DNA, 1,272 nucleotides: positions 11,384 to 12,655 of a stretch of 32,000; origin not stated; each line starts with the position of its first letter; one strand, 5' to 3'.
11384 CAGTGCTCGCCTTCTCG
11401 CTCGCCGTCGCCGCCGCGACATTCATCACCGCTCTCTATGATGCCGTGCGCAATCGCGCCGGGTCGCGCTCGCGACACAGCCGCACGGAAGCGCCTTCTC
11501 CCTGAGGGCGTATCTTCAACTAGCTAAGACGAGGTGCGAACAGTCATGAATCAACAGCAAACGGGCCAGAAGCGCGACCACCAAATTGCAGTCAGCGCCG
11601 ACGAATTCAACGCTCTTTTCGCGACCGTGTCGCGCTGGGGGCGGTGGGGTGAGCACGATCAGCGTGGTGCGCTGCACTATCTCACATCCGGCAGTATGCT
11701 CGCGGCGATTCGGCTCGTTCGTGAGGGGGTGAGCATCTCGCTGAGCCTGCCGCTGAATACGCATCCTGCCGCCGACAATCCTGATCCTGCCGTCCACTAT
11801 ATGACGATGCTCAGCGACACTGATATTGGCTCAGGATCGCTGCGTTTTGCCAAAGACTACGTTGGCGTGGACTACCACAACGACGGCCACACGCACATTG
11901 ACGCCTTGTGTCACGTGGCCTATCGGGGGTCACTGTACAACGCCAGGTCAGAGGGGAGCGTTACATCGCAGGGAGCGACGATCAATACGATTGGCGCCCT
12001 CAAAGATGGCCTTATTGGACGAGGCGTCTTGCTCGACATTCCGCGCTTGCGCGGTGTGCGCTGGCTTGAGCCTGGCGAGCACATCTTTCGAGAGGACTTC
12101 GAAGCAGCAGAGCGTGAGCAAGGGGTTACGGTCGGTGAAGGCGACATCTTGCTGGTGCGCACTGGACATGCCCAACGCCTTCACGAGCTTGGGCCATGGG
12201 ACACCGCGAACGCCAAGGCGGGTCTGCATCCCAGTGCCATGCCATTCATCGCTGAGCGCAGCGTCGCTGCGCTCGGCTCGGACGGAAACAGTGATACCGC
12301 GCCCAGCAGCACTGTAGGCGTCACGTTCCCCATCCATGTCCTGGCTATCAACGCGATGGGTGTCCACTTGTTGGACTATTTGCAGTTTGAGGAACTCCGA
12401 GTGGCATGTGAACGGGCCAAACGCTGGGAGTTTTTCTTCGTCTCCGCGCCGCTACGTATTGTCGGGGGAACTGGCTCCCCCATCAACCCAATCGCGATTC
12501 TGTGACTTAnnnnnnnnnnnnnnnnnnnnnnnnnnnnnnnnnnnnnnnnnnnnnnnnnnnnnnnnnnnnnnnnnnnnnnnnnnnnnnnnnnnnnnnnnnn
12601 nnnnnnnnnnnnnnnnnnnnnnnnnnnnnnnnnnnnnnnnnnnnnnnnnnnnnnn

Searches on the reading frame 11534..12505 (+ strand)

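Call 15: search_protein_families(library=pfam, proteins=[window:11534-12505:+], max_evalue=0.001)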
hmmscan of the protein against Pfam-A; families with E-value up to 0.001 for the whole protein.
window:11534-12505:+ (323 aa): 1 family
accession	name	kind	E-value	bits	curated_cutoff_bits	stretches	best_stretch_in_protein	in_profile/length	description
PF04199.19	Cyclase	-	5.2e-18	66.1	23.1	1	110-251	20-137/142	Putative cyclase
